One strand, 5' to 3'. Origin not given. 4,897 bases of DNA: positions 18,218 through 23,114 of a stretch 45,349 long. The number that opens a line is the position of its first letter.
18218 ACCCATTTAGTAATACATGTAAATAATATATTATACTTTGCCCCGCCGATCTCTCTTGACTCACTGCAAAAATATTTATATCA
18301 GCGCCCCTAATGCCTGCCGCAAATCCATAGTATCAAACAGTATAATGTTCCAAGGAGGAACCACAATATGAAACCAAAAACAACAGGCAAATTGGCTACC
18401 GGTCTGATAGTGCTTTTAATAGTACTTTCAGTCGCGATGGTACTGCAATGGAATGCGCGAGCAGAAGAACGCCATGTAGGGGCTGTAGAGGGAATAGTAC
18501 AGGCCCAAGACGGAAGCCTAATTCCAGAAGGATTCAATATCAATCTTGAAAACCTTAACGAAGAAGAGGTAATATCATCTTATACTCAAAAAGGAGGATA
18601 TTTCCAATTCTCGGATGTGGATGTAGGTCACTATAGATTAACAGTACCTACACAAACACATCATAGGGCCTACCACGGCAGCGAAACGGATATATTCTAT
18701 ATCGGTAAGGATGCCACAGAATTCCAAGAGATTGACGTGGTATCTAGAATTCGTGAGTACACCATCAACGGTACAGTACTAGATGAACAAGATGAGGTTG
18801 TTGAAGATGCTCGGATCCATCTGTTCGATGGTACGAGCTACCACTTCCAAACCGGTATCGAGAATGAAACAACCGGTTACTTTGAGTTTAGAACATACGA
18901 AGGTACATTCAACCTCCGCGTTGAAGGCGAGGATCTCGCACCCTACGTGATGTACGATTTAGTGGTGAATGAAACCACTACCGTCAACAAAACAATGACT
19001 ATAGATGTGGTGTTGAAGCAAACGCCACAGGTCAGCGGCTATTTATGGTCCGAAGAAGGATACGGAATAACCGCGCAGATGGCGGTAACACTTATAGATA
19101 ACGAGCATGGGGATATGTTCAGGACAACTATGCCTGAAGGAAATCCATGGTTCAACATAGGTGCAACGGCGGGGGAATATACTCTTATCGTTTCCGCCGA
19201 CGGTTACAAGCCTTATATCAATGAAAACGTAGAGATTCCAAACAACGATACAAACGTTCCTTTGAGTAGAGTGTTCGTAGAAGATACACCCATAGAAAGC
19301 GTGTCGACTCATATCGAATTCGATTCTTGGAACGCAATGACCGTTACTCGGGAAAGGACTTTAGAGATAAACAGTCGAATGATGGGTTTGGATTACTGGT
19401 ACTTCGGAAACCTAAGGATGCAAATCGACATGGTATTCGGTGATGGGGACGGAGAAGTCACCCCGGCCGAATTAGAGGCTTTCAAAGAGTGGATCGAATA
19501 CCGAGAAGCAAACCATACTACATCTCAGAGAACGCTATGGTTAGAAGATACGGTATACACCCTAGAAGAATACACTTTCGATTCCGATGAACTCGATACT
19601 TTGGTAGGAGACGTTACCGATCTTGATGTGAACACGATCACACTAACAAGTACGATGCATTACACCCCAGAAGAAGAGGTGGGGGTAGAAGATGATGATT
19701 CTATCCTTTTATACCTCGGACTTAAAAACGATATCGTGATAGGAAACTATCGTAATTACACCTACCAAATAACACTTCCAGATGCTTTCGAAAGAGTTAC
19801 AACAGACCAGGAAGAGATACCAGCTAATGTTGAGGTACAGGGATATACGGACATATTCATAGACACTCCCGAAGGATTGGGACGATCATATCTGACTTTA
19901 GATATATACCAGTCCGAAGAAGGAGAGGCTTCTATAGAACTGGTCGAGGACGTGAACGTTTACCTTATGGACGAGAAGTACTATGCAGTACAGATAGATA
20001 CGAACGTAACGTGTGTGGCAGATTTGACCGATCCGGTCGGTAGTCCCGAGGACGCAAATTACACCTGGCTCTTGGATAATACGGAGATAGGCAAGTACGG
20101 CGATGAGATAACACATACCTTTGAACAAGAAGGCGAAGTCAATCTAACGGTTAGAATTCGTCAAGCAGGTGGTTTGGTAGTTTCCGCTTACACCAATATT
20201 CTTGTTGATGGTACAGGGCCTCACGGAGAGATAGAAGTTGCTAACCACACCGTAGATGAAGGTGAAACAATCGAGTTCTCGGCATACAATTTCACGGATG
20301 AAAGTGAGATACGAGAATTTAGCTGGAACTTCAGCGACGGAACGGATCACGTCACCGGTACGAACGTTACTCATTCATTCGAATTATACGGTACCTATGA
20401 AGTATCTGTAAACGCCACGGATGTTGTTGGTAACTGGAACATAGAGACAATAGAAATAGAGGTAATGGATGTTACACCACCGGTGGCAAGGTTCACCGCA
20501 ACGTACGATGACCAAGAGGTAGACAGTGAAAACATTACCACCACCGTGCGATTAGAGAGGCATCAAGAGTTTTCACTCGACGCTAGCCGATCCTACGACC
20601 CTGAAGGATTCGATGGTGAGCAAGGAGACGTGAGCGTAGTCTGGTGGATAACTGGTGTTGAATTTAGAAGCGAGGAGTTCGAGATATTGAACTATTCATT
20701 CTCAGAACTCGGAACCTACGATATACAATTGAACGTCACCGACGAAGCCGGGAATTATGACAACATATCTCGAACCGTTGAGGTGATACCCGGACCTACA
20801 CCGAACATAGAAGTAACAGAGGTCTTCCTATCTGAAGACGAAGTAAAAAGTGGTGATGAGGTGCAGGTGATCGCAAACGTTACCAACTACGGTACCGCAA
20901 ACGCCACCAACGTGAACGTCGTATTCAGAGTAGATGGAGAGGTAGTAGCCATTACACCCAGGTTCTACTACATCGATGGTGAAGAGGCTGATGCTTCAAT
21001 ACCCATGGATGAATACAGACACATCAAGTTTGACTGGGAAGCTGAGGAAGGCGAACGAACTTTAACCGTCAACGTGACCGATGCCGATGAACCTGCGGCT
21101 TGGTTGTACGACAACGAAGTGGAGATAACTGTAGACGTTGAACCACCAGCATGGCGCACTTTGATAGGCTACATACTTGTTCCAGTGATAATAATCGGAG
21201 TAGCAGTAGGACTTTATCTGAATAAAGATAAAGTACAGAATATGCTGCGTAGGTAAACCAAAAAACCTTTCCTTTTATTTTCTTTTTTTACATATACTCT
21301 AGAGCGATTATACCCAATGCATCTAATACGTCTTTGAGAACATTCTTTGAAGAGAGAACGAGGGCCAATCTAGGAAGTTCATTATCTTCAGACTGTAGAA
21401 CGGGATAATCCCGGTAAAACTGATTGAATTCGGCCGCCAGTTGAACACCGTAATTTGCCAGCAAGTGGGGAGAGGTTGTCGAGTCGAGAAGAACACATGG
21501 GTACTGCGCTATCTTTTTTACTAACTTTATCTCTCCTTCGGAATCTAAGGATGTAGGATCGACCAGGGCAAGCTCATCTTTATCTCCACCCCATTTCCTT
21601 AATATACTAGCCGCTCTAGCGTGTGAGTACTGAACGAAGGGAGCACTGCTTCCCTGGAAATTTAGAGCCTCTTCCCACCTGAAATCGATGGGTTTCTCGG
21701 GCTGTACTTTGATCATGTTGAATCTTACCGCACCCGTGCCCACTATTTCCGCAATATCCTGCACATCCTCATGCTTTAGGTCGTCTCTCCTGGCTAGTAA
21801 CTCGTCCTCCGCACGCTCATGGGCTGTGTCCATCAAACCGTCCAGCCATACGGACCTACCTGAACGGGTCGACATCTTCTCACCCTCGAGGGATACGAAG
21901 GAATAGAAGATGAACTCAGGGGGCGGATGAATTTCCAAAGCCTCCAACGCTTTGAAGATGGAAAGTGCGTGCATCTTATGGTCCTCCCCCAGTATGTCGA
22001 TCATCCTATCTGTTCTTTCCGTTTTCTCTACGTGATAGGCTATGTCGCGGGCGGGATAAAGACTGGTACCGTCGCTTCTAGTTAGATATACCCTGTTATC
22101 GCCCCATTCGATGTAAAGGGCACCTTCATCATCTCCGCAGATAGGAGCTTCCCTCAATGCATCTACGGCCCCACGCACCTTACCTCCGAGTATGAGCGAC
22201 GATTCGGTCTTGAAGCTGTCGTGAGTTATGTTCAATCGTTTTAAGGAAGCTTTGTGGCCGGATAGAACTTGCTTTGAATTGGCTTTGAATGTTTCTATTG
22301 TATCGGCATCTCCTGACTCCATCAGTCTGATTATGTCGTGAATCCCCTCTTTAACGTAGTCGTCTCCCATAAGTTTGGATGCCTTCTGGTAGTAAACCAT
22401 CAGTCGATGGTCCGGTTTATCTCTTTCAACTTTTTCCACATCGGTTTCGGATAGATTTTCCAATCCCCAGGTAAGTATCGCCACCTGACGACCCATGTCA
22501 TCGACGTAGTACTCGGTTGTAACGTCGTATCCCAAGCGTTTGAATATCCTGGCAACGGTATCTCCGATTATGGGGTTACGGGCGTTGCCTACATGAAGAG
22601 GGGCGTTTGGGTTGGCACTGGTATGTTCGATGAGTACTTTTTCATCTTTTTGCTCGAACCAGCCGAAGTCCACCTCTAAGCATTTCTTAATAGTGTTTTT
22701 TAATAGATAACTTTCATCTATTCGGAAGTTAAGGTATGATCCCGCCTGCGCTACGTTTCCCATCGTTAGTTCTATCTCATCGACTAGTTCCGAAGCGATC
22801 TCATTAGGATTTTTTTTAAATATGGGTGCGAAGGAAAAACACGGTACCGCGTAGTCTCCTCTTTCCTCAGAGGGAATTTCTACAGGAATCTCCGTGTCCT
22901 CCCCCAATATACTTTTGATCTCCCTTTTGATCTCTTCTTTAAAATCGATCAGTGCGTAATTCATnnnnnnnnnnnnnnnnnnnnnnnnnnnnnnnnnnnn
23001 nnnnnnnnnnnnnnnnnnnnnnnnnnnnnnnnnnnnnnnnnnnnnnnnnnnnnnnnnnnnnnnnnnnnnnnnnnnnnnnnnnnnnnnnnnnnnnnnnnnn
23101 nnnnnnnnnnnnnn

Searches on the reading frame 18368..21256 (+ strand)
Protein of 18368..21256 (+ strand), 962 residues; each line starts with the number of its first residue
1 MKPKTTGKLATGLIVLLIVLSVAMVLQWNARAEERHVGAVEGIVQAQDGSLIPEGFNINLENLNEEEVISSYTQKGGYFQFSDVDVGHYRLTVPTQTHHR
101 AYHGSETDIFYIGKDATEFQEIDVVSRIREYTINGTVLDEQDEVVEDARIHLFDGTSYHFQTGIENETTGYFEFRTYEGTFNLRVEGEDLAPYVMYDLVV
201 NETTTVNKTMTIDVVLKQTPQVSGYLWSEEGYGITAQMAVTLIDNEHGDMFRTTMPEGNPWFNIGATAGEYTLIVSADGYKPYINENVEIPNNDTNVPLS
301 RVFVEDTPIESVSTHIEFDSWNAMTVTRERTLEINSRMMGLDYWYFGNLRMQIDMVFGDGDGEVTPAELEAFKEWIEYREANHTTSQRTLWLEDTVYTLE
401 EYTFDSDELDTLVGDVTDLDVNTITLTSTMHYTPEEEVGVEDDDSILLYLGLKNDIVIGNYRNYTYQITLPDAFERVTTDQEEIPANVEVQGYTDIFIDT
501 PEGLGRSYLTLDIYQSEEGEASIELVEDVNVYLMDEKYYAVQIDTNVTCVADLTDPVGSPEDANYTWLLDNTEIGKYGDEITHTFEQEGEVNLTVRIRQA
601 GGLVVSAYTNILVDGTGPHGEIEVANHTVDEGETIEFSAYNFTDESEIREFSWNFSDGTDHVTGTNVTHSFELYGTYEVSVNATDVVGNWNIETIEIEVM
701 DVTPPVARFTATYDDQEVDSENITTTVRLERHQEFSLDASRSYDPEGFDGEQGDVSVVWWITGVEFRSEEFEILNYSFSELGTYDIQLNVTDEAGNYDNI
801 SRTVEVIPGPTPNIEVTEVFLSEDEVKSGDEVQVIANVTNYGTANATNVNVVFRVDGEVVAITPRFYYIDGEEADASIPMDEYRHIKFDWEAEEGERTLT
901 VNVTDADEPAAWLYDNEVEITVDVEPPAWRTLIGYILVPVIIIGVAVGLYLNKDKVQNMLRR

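Call 39: search_protein_families(library=pfam, proteins=[window:18368-21256:+], max_evalue=0.001)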
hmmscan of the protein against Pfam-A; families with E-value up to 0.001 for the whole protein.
window:18368-21256:+ (962 aa): 5 families
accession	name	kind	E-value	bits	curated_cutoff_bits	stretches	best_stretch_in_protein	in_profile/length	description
PF13620.12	CarboxypepD_reg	-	5.8e-20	71.9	32.3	2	132-210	1-81/82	Carboxypeptidase regulatory-like domain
PF18911.6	PKD_4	-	7.1e-19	68.1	27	1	625-698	10-84/85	PKD domain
PF00801.26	PKD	-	4.5e-18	65.5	23.5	1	627-691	9-73/80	PKD domain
PF07705.17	CARDB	-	4.6e-07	30.4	22.7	1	812-903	2-83/101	CARDB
PF13715.12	CarbopepD_reg_2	-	1e-05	25.9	32.2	0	262-295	36-69/88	CarboxypepD_reg-like domain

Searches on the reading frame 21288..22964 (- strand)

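Call 39: search_protein_families(library=pfam, proteins=[window:21288-22964:-], max_evalue=0.001)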
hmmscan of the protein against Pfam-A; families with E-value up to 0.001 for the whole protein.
window:21288-22964:- (558 aa): 5 families
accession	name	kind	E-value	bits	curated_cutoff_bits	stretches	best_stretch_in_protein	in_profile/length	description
PF00750.26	tRNA-synt_1d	-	2.8e-37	128.9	23.3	1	105-419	17-338/349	tRNA synthetases class I (R), catalytic domain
PF05746.21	DALR_1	-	1.4e-24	86.9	22.3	1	444-558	1-117/117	DALR anticodon binding domain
PF03485.21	Arg_tRNA_synt_N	-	1.7e-12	48.2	21.5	1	8-82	3-85/85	Arginyl tRNA synthetase N terminal domain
PF09334.17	tRNA-synt_1g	-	4.5e-06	26.1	20.1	0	315-382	278-346/391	tRNA synthetases class I (M)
PF01921.24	tRNA-synt_1f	-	0.00011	21.7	27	0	113-157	26-70/360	tRNA synthetases class I (K)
